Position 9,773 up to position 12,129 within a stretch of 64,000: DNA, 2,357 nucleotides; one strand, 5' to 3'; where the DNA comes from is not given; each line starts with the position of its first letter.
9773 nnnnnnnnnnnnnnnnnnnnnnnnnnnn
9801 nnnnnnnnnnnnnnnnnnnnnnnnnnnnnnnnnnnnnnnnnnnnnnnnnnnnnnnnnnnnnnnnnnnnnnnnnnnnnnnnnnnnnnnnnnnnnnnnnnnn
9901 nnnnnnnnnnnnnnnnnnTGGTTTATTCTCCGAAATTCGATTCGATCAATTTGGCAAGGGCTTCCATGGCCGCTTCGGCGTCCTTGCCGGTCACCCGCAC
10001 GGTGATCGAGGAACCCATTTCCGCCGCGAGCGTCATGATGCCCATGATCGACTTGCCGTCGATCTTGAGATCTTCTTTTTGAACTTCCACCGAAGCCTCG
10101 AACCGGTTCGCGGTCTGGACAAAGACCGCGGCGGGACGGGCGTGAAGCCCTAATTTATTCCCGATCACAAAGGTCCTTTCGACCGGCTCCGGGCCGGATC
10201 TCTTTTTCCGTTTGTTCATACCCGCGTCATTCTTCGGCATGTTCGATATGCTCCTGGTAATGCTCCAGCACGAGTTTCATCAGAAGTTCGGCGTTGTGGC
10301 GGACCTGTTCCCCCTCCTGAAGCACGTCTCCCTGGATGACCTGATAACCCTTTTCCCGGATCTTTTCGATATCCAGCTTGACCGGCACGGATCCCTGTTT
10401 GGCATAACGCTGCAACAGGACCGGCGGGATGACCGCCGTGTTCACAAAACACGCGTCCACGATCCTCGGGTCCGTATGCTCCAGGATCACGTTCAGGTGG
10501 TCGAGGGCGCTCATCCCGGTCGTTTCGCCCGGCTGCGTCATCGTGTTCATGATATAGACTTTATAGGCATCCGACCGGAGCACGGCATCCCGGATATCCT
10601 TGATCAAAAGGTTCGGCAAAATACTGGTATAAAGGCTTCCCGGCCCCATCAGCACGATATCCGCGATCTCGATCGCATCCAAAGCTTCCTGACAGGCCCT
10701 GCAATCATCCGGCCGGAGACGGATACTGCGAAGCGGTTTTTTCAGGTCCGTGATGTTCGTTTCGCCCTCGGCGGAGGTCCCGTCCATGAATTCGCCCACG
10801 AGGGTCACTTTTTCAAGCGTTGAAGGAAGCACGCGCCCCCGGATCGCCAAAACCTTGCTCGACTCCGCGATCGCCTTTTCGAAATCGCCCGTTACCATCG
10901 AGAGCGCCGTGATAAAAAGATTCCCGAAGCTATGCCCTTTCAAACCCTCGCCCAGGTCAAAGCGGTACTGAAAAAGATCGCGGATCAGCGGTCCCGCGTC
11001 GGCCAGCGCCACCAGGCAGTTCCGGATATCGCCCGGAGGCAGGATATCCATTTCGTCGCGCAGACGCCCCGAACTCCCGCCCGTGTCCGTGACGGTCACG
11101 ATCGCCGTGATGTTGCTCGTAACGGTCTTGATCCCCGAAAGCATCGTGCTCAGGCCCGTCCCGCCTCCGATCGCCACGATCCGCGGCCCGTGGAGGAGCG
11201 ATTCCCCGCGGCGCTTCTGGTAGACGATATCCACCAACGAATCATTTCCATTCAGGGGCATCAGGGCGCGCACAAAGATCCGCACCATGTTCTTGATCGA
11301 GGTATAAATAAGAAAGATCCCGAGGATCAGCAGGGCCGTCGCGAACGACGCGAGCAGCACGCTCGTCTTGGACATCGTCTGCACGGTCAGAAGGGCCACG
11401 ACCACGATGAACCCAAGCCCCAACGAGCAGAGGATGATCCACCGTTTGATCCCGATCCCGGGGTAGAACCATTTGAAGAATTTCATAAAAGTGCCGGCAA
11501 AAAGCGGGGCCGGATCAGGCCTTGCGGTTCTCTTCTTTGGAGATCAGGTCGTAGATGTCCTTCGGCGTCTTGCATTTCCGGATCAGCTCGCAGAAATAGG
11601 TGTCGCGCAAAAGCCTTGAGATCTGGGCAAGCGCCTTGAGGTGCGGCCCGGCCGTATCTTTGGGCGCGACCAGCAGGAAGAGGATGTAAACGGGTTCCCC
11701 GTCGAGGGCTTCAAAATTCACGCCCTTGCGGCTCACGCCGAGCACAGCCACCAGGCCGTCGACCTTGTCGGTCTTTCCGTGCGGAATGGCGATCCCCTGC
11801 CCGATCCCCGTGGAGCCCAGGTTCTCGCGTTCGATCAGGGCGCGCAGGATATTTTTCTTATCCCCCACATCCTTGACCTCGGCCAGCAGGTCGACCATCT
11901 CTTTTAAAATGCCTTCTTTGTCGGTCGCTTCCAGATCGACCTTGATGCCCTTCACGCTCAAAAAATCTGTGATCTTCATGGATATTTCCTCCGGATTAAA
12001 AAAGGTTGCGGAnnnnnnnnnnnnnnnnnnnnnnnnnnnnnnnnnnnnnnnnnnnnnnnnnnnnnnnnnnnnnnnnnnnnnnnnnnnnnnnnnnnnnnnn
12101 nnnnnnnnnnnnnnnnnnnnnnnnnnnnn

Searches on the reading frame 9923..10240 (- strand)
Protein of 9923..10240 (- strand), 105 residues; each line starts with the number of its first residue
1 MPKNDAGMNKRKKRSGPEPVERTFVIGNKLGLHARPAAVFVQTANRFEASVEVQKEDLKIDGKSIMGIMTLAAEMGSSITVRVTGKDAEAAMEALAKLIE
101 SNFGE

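Call 49: search_protein_families(library=pfam, proteins=[window:9923-10240:-], max_evalue=0.00001)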
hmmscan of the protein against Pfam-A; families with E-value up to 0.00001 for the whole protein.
window:9923-10240:- (105 aa): 1 family
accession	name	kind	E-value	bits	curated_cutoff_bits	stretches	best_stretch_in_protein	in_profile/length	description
PF00381.24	PTS-HPr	-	6.9e-32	109.8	23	1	20-100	1-80/81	PTS HPr component phosphorylation site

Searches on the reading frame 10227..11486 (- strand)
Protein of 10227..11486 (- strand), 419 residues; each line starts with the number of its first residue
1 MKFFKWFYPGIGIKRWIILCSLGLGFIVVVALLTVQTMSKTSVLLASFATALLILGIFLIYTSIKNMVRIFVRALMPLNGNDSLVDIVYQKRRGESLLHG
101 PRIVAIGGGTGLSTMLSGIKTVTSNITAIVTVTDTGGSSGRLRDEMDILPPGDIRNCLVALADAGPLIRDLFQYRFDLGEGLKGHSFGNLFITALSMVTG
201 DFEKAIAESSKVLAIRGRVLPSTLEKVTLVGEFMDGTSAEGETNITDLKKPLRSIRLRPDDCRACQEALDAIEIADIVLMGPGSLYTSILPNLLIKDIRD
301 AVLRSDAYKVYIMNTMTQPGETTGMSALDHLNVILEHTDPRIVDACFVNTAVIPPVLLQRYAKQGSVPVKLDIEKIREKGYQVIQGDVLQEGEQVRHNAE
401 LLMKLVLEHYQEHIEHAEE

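Call 49: search_protein_families(library=pfam, proteins=[window:10227-11486:-], max_evalue=0.00001)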
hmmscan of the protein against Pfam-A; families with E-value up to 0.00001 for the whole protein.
window:10227-11486:- (419 aa): 1 family
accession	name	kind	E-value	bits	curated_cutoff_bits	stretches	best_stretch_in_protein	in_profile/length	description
PF01933.23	CofD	-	1.3e-109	366.3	30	1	103-388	1-289/290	2-phospho-L-lactate transferase CofD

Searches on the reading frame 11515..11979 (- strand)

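Call 49: search_protein_families(library=pfam, proteins=[window:11515-11979:-], max_evalue=0.00001)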
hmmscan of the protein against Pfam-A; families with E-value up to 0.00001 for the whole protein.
window:11515-11979:- (154 aa): 1 family
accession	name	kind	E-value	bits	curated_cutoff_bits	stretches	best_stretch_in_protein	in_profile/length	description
PF00359.27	PTS_EIIA_2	-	6.6e-38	130.4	27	1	6-148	2-143/144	Phosphoenolpyruvate-dependent sugar phosphotransferase system, EIIA 2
